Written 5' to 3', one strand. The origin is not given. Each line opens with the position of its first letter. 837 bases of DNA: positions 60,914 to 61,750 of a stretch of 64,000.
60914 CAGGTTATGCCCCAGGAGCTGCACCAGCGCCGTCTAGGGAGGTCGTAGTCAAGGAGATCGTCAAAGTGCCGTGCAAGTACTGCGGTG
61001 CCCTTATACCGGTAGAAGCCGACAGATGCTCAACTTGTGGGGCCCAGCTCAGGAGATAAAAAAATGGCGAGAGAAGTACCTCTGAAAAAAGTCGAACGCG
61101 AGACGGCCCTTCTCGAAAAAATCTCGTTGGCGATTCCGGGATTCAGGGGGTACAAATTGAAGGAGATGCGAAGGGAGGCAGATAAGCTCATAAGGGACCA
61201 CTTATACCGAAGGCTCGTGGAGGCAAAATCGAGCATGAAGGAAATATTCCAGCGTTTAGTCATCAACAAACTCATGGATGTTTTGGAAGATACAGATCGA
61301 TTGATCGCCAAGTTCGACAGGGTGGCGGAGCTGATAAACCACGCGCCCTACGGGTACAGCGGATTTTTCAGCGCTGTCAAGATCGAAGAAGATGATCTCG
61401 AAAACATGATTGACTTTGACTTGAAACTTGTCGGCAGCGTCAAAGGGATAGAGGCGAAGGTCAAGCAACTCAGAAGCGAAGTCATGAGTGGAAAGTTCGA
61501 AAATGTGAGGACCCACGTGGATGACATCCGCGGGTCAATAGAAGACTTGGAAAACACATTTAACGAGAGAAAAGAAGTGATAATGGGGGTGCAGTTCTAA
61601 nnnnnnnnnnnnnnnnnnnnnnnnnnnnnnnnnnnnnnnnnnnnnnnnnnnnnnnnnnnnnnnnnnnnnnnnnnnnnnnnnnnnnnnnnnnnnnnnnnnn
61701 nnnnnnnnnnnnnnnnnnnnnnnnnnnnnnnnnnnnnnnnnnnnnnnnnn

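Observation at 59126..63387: Three-gene operon (Spo0M-like+Zn ribbon / coiled-coil / SPFH+double Zn ribbon) bracketed by two toxin-antitoxin pairs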

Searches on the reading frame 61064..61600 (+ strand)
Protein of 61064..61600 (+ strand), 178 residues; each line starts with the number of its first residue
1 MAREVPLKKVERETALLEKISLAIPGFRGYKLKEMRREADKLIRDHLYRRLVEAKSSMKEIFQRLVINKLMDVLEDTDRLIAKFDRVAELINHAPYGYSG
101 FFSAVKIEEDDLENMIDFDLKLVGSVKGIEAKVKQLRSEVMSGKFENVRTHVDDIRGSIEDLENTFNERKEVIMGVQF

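Call 3: search_protein_families(library=pfam, proteins=[window:61064-61600:+], max_evalue=0.1)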
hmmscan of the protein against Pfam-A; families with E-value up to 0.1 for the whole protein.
window:61064-61600:+ (178 aa): 2 families
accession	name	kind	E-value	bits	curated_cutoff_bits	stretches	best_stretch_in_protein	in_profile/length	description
PF03357.26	Snf7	-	0.063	13.4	27.3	0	49-117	85-147/171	Snf7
PF10046.14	BLOC1_2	-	0.095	13.5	33.4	0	124-167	41-82/96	Biogenesis of lysosome-related organelles complex-1 subunit 2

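Call 4: search_protein_families(library=padloc, proteins=[window:61064-61600:+], max_evalue=0.1)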
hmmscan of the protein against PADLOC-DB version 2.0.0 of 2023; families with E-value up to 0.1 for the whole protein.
window:61064-61600:+ (178 aa): 0 families

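Call 5: search_protein_families(library=ncbifam, proteins=[window:61064-61600:+], max_evalue=0.1)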
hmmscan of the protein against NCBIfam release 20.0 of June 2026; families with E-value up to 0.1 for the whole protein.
window:61064-61600:+ (178 aa): 8 families
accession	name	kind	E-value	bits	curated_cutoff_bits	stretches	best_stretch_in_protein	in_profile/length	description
NF047596.1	LIMLP_15305_fam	equivalog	9.7e-21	74.4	210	1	37-173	38-173/175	LIMLP_15305 family protein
NF005880.0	PRK07831.1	equivalog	0.0035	16.9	336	1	38-145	43-153/263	SDR family oxidoreductase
NF005065.0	PRK06482.1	equivalog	0.0044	16.4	291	1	75-139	65-125/276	SDR family oxidoreductase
NF005372.1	PRK06914.1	subfamily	0.0067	15.7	320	1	38-127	35-117/279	SDR family oxidoreductase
NF004824.0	PRK06180.1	subfamily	0.015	14.5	298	1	51-144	43-131/279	oxidoreductase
NF053702.1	TrHdxCHCADhChcB1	equivalog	0.017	14.5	400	1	49-140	46-133/250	trans-4-hydroxycyclohexanecarboxylate dehydrogenase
NF045879.1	ICE_Mbov_0392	equivalog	0.036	13.8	40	1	58-124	66-132/188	Mbov_0392 family ICE element protein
NF004826.0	PRK06182.1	subfamily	0.082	12.2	305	1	71-147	60-131/274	oxidoreductase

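Call 6: search_solved_structures(query=window:61064-61600:+, max_evalue=10)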
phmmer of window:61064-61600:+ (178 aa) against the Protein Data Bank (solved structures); distinct sequences matched with E-value up to 10: 13.
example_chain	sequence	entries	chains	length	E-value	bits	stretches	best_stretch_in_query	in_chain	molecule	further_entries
3aai_A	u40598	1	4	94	0.43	14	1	39-95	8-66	Copper homeostasis operon regulatory protein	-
3e81_A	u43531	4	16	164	0.63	13.4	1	27-71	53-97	Acylneuraminate cytidylyltransferase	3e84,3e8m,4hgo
4hgq_A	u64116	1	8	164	0.63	13.4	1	27-71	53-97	Acylneuraminate cytidylyltransferase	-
9v1i_lM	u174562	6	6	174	0.69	13.3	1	21-69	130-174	60S ribosomal protein L11, putative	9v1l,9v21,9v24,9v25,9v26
4qc1_A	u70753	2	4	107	0.75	13.2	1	105-169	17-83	Bromodomain adjacent to zinc finger domain protein 2B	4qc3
5zfm_A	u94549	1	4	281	0.83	13.1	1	61-139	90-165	3-oxoacyl-acyl carrier protein reductase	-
5zi0_A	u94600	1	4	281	0.83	13.1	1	61-139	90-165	3-oxoacyl-acyl carrier protein reductase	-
2e7o_A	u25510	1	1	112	0.85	13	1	105-169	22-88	Bromodomain adjacent to zinc finger domain 2B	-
5cq7_A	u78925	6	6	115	0.9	12.9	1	105-169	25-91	Bromodomain adjacent to zinc finger domain protein 2B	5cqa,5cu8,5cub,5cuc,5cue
5dyu_A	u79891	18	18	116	0.92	12.9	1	105-169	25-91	Bromodomain adjacent to zinc finger domain protein 2B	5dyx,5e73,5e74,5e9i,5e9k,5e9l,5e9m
29ho_D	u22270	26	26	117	0.94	12.9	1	105-169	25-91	Bromodomain adjacent to zinc finger domain protein 2B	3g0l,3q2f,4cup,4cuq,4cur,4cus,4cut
5cq3_A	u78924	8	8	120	0.99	12.8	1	105-169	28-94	Bromodomain adjacent to zinc finger domain protein 2B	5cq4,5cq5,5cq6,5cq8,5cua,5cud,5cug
5pb7_A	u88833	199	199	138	1.4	12.4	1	105-169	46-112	Bromodomain adjacent to zinc finger domain protein 2B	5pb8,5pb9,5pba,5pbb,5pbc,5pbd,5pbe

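Call 8: find_homologous_proteins(query=window:61064-61600:+)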
Query window:61064-61600:+ (178 aa): 604 proteins with E <= 0.001 among 728 candidates; the best 120 are listed.
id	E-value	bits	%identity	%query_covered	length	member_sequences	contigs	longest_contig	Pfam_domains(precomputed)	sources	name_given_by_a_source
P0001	1.3e-106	372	100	100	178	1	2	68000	-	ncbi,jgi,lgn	-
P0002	1.6e-89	316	85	99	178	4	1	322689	-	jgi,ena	-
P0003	1.7e-88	313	83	99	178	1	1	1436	-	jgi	-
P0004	3.0e-88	312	83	99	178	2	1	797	-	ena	-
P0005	2.6e-87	309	84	100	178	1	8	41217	-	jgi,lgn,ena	-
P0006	3.9e-85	302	81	99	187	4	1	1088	-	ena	-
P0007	6.9e-84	298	80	99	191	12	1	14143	-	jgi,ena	-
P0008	9.8e-84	297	83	97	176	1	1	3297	-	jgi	-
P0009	4.6e-83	295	81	98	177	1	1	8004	-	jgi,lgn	jgi:hypothetical protein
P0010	4.7e-83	295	79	100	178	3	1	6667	-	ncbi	-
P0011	1.1e-82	294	80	99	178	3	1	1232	-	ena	-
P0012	2.4e-81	290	78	100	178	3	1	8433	-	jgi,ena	-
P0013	7.9e-81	288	76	100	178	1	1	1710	-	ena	-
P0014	6.3e-80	285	77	100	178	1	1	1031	-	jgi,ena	-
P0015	1.2e-79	284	79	99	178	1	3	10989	-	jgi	jgi:hypothetical protein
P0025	4.9e-72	259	71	97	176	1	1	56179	-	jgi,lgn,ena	-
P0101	7.5e-49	184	52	94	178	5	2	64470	-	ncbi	ncbi:MAG: hypothetical protein QXD82_01730 [Nitrososphaerales archaeon]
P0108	1.4e-48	183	46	99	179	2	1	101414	-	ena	-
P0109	1.6e-48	183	53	94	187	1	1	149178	-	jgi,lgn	-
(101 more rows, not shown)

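Call 16: find_encoding_contigs(protein=P0101, flank=6000, max_places=2)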
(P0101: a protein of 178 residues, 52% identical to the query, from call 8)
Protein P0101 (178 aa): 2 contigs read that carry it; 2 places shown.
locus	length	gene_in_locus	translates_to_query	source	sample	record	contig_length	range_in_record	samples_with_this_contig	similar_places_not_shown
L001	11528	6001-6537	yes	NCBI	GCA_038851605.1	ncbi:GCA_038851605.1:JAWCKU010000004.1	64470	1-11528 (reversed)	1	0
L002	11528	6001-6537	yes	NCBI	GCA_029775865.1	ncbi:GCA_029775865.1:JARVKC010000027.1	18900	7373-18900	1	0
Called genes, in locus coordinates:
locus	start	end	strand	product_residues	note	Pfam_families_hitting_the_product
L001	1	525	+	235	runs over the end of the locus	PF01478:Peptidase_A24, PF06847:Arc_PepC_II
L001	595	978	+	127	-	PF13298:LigD_N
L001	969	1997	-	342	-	PF08240:ADH_N, PF16912:Glu_dehyd_C (weak), PF00107:ADH_zinc_N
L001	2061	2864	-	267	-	PF01791:DeoC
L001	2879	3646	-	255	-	PF01209:Ubie_methyltran, PF13489:Methyltransf_23, PF08241:Methyltransf_11, PF08242:Methyltransf_12, PF13649:Methyltransf_25, PF13847:Methyltransf_31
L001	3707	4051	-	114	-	-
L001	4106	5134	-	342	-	PF05569:Peptidase_M56 (weak), PF01435:Peptidase_M48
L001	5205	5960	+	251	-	-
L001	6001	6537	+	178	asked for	-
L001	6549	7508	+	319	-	PF13421:Band_7_1, PF01145:Band_7, PF17032:Zn_ribbon_15 (faint), PF12773:DZR, PF13240:Zn_Ribbon_1, PF10571:UPF0547 (weak), PF13240:Zn_Ribbon_1, PF13248:Zn_ribbon_3 (weak), +2 more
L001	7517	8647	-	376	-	PF00924:MS_channel_2nd, PF21082:MS_channel_3rd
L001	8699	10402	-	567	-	PF01979:Amidohydro_1, PF07969:Amidohydro_3 (weak), PF13382:Adenine_deam_C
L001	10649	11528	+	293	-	PF00850:Hist_deacetyl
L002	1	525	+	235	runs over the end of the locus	PF01478:Peptidase_A24, PF06847:Arc_PepC_II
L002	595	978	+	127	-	PF13298:LigD_N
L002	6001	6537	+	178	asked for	-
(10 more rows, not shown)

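Call 17: find_encoding_contigs(protein=P0108, flank=6000, max_places=2)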
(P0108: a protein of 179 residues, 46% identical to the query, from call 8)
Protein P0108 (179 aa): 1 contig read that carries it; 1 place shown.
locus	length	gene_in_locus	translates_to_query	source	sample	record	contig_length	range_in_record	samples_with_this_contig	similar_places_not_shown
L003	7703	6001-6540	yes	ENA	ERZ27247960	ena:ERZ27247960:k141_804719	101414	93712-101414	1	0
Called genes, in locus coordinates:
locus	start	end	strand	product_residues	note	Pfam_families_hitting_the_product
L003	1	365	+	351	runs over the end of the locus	PF00005:ABC_tran, PF08402:TOBE_2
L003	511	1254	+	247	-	PF00528:BPD_transp_1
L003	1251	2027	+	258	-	PF00528:BPD_transp_1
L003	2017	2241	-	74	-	-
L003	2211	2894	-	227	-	-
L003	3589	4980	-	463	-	PF00483:NTP_transferase, PF12804:NTP_transf_3, PF25084:LbH_EIF2B, PF25087:GMPPB_C, PF00132:Hexapep (faint), PF01978:TrmB (weak)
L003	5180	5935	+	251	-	-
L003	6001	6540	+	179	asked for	-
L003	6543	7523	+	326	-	PF13421:Band_7_1, PF01145:Band_7, PF17032:Zn_ribbon_15 (faint), PF13248:Zn_ribbon_3 (faint), PF24463:DUF7577 (faint), PF10571:UPF0547 (faint), PF12773:DZR, PF13240:Zn_Ribbon_1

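Call 18: find_encoding_contigs(protein=P0109, flank=6000, max_places=2)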
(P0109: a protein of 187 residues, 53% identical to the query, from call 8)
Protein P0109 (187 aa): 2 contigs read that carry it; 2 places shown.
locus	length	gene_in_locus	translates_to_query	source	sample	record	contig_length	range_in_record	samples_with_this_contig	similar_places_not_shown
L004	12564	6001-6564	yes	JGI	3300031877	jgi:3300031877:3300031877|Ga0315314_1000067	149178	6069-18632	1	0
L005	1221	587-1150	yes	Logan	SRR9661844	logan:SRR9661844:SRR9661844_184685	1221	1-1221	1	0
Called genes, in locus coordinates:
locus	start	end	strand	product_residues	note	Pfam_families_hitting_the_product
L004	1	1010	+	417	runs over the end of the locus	PF05221:AdoHcyase, PF02826:2-Hacid_dh_C, PF00670:AdoHcyase_NAD, PF07991:KARI_N (weak)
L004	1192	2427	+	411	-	PF07690:MFS_1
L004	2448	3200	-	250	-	PF00303:Thymidylat_synt (weak)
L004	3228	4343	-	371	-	PF01435:Peptidase_M48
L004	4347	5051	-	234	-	PF01694:Rhomboid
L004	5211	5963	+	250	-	-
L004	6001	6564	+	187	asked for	-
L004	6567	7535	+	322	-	PF13421:Band_7_1, PF01145:Band_7, PF17032:Zn_ribbon_15 (faint), PF18912:DZR_2 (faint), PF12773:DZR, PF13240:Zn_Ribbon_1 (weak), PF13240:Zn_Ribbon_1 (weak), PF13248:Zn_ribbon_3 (weak), +3 more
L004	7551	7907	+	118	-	-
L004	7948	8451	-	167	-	-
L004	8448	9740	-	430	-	PF07969:Amidohydro_3, PF01979:Amidohydro_1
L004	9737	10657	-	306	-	PF07837:FTCD_N, PF02971:FTCD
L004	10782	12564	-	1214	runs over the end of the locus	-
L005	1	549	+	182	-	?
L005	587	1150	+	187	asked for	-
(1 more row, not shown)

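Call 22: predict_structure(alignment_id=A1)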
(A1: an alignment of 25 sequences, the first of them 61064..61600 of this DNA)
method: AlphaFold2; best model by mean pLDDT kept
length: 178 residues; sequences in the alignment: 25
mean_pLDDT: 81.7   pTM: 0.71
mean pLDDT of the five models: 81.7, 78.0, 77.9, 76.8, 76.6
residues with pLDDT >= 90: 87; 70-90: 47; 50-70: 34; < 50: 10
segments of 3 or more residues with pLDDT < 50: 99-105
pLDDT, mean of each block of 10 residues (from residue 1): 58 71 70 73 90 96 94 93 94 67 50 79 93 96 93 96 90 65
secondary structure, 60 per line:
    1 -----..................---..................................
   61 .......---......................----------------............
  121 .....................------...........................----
elements in order: H6-23 H27-67 H71-92 H109-141 H148-174

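Call 24: search_protein_families(library=pfam, proteins=[L001:5205-5957:+, L003:5180-5932:+, L004:5211-5960:+, L004:7551-7904:+], max_evalue=1)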
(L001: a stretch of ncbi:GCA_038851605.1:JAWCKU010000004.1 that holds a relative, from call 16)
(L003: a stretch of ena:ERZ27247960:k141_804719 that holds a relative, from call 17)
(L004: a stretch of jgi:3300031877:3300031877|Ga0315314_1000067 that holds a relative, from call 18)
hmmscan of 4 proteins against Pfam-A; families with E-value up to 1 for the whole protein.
L001:5205-5957:+ (251 aa): 9 families
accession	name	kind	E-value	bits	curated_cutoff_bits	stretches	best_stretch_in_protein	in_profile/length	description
PF03604.18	Zn_ribbon_RPAB4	-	0.0015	18.6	24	1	10-36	3-28/32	DNA directed RNA polymerase, 7 kDa subunit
PF13248.11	Zn_ribbon_3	-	0.005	16.7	27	1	6-32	1-23/26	zinc-ribbon domain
PF13240.11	Zn_Ribbon_1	-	0.021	15.1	25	0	10-17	16-23/23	zinc-ribbon domain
PF18319.7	Zn_ribbon_PriA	-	0.049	14.1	26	1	10-34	1-25/27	PriA DNA helicase Cys-rich region (CRR) domain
PF09297.16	Zn_ribbon_NUD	-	0.15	12.2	24.8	1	10-31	6-27/32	NADH pyrophosphatase zinc ribbon domain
PF23547.1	Zn_ribbon_FGT1_1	-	0.19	11.8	27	1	7-33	2-28/35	FORGETTER1 first zinc ribbon domain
PF01667.23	Ribosomal_S27e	-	0.23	11.7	24.5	1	7-36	7-37/55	Ribosomal protein S27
PF24463.1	DUF7577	-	0.26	11.4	28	0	7-16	2-11/27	Domain of unknown function (DUF7577)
PF13717.11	Zn_ribbon_4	-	0.78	10.2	30.3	0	7-15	25-33/36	zinc-ribbon domain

L003:5180-5932:+ (251 aa): 5 families
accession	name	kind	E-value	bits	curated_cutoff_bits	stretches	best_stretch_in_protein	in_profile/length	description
PF03604.18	Zn_ribbon_RPAB4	-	0.0051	16.9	24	1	10-33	3-25/32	DNA directed RNA polymerase, 7 kDa subunit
PF09297.16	Zn_ribbon_NUD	-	0.055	13.6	24.8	1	10-32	6-28/32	NADH pyrophosphatase zinc ribbon domain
PF03413.25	PepSY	-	0.085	13.6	24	1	168-240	2-58/60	Peptidase propeptide and YPEB domain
PF07295.17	DUF1451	-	0.35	11.5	26.1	0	8-34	114-140/146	Zinc-ribbon containing domain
PF13248.11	Zn_ribbon_3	-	0.35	10.9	27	0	7-32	2-23/26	zinc-ribbon domain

L004:5211-5960:+ (250 aa): 8 families
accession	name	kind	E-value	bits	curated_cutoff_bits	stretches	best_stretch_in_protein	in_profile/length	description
PF09297.16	Zn_ribbon_NUD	-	0.0094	16.1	24.8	1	9-31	6-28/32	NADH pyrophosphatase zinc ribbon domain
PF13248.11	Zn_ribbon_3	-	0.028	14.3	27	1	5-31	1-23/26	zinc-ribbon domain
PF03604.18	Zn_ribbon_RPAB4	-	0.064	13.4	24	1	9-32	3-25/32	DNA directed RNA polymerase, 7 kDa subunit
PF13240.11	Zn_Ribbon_1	-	0.067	13.5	25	0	9-16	2-9/23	zinc-ribbon domain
PF22191.2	IBR_1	-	0.084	13.2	27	1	7-33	4-30/47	IBR domain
PF07295.17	DUF1451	-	0.11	13.1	26.1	1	7-34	114-141/146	Zinc-ribbon containing domain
PF24463.1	DUF7577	-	0.2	11.7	28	0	6-15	2-11/27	Domain of unknown function (DUF7577)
PF01155.25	HypA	-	0.37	11.3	28.9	1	6-45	70-108/112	Hydrogenase/urease nickel incorporation, metallochaperone, hypA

L004:7551-7904:+ (118 aa): 2 families
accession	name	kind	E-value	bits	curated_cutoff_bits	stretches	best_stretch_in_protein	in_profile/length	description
PF07695.17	7TMR-DISM_7TM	-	0.17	12.2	29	1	10-108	104-203/205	7TM diverse intracellular signalling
PF06772.16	LtrA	-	0.29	10.8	31.9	1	63-114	34-85/356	Bacterial low temperature requirement A protein (LtrA)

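Call 26: fold_search(model_id=the predicted structure, library=pdb)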
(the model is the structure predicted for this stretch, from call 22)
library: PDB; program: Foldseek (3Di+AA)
matches with E <= 10: 691; with E <= 0.001: 0
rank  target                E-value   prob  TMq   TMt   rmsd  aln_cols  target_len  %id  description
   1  6e6a_A                3.6e-02  1.00  0.44  0.47   6.1       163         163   11  Triclinic crystal form of IncA G144A point mutant (released 2019-07-10)
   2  6e7e                  6.4e-02  0.75  0.29  0.30   9.5       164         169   15  High resolution crystal structure of IncA soluble domain (released 2019-07-10)
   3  4k0d_B                6.8e-02  0.98  0.35  0.42   7.9       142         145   10  Periplasmic sensor domain of sensor histidine kinase, Adeh_2942 (released 2013-06-12)
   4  4k0d_A                7.9e-02  0.97  0.35  0.42   8.6       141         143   10  Periplasmic sensor domain of sensor histidine kinase, Adeh_2942 (released 2013-06-12)
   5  5jdo_A                1.6e-01  0.47  0.27  0.21  24.3       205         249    8  T. congolense haptoglobin-haemoglobin receptor in complex with haemoglobin (released 2016-04-27)
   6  7b5m_H                1.7e-01  0.90  0.37  0.31   7.3       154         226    9  Ubiquitin ligation to F-box protein substrates by SCF-RBR E3-E3 super-assembly: CUL1-RBX1-SKP1-SKP2-CKSHS1-p27~Ub~ARIH (released 2021-02-17)
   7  4m70_Q                1.8e-01  0.98  0.40  0.59   4.2       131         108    9  Crystal structure of potato Rx-CC domain in complex with RanGAP2-WPP domain (released 2013-11-13)
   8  7tcd                  2.0e-01  0.89  0.36  0.18   7.7       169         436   12  LOV2-DARPIN fusion: D13 (released 2023-07-05)
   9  1i4d_A                2.0e-01  0.23  0.21  0.20  29.1       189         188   13  CRYSTAL STRUCTURE ANALYSIS OF RAC1-GDP COMPLEXED WITH ARFAPTIN (P21) (released 2001-05-16)
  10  5h6i_A                2.1e-01  0.69  0.29  0.24  13.1       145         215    6  Crystal Structure of GBS CAMP Factor (released 2017-11-22)
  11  8w6e_B                2.3e-01  0.63  0.32  0.35  11.2       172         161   16  De novo design of HBC599 binder (released 2024-11-27)
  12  4e40                  2.4e-01  0.54  0.32  0.24  25.1       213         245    8  The haptoglobin-hemoglobin receptor of Trypanosoma congolense (released 2013-01-16)
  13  4uos                  2.4e-01  0.51  0.31  0.30  16.6       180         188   17  Thermodynamic hyperstability in parametrically designed helical bundles (released 2014-11-05)
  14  5cwo_A                2.8e-01  0.97  0.41  0.34   6.1       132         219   13  Crystal structure of de novo designed helical repeat protein DHR76 (released 2015-12-16)
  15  6xz6_A                2.9e-01  0.28  0.24  0.21  23.5       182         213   10  Structure of the trypanosome brucei factor H receptor bound to domain D5 of bovine factor H (released 2020-03-25)
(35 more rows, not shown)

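Call 27: search_solved_structures(query=A1, max_evalue=10)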
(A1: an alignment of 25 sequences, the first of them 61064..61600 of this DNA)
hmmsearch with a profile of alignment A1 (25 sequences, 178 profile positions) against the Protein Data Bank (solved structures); distinct sequences matched with E-value up to 10: 7.
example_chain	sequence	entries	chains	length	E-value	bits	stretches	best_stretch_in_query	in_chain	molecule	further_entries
3aai_A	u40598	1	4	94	0.03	17.7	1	42-94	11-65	Copper homeostasis operon regulatory protein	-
3i9w_A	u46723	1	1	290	0.052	16.9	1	51-171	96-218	Sensor protein torS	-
6z35_A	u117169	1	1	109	0.27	14.6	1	49-86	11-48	Maquette 2-1ip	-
5j10_A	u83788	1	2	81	0.34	14.3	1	108-168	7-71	peptide design 2L4HC2_24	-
5tgw_A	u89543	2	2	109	0.74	13.2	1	50-168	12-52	PS1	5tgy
2lm9_A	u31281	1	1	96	0.97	12.8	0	21-43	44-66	Blo t 21 allergen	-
9nzg_A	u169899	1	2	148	5.3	10.4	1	105-171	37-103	De novo designed protein, EPIC Q51N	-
